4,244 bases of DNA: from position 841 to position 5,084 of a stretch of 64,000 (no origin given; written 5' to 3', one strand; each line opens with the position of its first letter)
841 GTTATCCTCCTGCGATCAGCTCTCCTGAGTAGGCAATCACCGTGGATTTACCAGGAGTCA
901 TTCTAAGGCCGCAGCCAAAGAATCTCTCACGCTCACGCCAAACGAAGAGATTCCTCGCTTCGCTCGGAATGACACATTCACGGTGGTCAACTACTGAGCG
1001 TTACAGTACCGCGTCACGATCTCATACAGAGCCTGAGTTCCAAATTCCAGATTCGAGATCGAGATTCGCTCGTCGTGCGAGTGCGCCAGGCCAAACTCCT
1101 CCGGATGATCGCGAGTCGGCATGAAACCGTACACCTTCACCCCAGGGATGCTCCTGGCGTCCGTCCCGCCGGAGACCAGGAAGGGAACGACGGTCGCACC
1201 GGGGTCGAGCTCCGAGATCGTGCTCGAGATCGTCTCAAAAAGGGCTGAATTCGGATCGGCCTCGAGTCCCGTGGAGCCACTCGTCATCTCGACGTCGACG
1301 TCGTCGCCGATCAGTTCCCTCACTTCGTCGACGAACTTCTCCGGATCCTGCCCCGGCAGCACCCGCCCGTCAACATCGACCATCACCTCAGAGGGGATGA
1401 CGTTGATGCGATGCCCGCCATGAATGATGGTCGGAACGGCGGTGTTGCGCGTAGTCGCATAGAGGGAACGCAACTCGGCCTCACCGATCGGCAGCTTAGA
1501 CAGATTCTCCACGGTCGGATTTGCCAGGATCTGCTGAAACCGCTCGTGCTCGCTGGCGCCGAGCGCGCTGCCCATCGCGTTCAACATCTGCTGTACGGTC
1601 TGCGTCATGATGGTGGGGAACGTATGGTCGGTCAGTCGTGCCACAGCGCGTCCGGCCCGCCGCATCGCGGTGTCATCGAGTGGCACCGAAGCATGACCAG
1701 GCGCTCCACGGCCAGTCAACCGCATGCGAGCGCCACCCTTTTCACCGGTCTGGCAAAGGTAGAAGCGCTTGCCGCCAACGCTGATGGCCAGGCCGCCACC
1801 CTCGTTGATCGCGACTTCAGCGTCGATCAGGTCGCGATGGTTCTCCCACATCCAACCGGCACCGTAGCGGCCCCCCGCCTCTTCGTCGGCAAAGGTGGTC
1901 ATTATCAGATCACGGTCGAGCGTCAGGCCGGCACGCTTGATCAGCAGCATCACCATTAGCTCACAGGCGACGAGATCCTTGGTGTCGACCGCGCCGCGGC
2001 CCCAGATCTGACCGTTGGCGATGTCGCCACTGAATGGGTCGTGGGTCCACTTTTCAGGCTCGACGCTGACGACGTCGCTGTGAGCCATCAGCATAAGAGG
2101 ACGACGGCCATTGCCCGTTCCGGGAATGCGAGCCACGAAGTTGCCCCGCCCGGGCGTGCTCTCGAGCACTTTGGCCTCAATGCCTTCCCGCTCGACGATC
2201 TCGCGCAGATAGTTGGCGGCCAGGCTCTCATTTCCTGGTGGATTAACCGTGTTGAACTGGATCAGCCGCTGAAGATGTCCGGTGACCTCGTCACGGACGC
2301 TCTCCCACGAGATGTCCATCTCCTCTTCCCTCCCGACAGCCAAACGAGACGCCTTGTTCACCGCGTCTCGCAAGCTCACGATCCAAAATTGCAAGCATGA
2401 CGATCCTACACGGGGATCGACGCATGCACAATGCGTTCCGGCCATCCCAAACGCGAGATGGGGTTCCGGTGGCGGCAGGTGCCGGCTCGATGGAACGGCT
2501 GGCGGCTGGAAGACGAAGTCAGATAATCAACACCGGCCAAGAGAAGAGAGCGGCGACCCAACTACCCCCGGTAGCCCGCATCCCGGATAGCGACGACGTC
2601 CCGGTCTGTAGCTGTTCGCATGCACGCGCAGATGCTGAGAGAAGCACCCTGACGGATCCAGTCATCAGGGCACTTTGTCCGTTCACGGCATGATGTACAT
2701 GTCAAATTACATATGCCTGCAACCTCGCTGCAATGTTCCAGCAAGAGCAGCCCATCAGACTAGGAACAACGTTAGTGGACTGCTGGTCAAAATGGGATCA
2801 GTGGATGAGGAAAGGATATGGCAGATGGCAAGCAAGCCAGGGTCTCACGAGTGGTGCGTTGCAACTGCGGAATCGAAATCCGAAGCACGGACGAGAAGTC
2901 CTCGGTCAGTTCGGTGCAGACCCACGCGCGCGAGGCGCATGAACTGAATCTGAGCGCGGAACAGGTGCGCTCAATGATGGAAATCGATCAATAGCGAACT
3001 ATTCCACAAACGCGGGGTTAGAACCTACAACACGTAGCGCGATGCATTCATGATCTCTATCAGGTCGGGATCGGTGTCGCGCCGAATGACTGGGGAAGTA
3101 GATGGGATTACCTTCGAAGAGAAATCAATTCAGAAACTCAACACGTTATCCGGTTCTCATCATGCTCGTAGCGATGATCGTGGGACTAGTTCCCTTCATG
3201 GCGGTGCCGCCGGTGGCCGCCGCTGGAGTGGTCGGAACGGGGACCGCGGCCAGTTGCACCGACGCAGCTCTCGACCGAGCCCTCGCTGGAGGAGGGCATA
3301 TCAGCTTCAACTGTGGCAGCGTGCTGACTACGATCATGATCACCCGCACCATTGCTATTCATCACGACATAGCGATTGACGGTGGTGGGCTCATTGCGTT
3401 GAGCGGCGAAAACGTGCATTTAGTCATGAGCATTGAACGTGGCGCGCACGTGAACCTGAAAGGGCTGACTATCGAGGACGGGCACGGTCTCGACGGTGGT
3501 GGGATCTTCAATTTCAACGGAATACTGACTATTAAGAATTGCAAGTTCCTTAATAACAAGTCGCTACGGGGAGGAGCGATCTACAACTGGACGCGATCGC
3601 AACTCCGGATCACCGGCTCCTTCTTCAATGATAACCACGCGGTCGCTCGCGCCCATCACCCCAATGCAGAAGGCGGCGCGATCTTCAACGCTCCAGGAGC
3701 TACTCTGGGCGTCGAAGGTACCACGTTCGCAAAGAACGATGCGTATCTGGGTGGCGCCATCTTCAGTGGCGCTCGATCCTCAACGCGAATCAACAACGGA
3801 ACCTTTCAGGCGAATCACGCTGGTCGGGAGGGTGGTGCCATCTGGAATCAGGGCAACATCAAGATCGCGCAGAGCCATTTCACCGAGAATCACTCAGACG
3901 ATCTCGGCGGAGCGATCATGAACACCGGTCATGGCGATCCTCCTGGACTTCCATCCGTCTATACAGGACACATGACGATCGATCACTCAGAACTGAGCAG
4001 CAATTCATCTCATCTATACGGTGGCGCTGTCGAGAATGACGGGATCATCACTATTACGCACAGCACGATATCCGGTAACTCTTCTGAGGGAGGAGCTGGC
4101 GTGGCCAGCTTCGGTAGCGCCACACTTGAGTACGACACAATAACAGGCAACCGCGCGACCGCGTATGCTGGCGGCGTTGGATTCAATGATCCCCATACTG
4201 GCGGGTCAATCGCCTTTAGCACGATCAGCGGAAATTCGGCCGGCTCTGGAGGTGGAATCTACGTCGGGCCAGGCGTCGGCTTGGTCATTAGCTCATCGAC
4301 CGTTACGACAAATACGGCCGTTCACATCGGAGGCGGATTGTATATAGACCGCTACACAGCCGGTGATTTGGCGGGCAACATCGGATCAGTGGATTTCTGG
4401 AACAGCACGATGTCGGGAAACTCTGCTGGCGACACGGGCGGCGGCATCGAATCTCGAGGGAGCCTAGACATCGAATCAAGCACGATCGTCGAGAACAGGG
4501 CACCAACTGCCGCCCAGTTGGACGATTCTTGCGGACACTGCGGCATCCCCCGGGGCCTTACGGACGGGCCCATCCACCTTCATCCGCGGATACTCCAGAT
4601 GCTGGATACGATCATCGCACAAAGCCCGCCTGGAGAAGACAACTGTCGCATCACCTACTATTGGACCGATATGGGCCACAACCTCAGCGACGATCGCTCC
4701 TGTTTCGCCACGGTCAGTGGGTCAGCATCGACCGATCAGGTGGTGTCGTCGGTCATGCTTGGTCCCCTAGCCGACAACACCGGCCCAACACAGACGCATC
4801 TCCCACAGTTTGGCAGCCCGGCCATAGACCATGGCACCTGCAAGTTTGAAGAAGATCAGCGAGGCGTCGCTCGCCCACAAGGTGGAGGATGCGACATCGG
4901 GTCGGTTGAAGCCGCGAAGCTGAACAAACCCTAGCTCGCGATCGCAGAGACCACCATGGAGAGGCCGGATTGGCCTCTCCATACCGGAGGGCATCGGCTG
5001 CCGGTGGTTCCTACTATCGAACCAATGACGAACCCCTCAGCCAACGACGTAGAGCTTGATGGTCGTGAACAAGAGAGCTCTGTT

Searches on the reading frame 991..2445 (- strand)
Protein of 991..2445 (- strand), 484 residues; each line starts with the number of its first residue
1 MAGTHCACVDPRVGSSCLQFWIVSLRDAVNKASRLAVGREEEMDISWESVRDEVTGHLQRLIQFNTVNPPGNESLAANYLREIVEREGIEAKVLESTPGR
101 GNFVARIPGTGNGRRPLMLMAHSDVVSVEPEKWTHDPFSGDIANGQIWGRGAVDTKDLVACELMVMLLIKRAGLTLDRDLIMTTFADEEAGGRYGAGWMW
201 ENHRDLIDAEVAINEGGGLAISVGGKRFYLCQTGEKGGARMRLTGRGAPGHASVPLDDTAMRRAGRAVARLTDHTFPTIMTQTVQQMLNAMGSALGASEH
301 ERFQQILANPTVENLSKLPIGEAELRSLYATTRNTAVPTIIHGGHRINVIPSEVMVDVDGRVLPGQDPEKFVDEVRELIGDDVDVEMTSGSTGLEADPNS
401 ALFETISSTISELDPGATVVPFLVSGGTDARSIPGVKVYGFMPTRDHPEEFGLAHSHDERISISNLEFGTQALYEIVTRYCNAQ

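Call 30: search_protein_families(library=pfam, proteins=[window:991-2445:-], max_evalue=0.00001)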
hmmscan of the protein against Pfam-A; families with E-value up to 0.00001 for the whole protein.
window:991-2445:- (484 aa): 2 families
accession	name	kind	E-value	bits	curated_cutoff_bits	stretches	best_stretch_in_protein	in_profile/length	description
PF01546.33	Peptidase_M20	-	6.9e-30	104.9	24.6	1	118-478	1-205/206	Peptidase family M20/M25/M40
PF07687.19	M20_dimer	-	2.1e-15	57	21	1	233-381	1-101/107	Peptidase dimerisation domain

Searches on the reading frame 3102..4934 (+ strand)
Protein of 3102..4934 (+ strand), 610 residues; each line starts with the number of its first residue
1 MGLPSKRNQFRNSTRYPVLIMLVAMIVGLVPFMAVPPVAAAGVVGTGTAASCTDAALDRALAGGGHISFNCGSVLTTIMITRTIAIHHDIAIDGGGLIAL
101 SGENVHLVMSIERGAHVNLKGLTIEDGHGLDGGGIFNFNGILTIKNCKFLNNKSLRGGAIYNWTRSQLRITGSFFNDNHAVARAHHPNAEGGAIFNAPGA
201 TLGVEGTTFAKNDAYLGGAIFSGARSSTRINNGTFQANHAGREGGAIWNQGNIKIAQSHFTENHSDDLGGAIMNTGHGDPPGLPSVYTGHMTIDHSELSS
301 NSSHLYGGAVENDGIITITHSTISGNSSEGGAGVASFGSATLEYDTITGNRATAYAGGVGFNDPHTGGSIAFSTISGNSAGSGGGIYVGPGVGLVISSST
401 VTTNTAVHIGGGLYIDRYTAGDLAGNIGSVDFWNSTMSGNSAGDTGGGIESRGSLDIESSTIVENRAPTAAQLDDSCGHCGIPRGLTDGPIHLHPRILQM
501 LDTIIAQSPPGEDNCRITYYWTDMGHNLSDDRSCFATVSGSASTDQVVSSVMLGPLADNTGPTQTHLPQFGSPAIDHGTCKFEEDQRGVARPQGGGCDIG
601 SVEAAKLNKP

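Call 30: search_protein_families(library=pfam, proteins=[window:3102-4934:+], max_evalue=0.00001)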
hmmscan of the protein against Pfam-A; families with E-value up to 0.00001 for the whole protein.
window:3102-4934:+ (610 aa): 1 family
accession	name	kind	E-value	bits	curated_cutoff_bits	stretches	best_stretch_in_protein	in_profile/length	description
PF02415.23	Chlam_PMP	-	8.3e-12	44.5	20.6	0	146-162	1-18/19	Chlamydia polymorphic membrane protein (Chlamydia_PMP) repeat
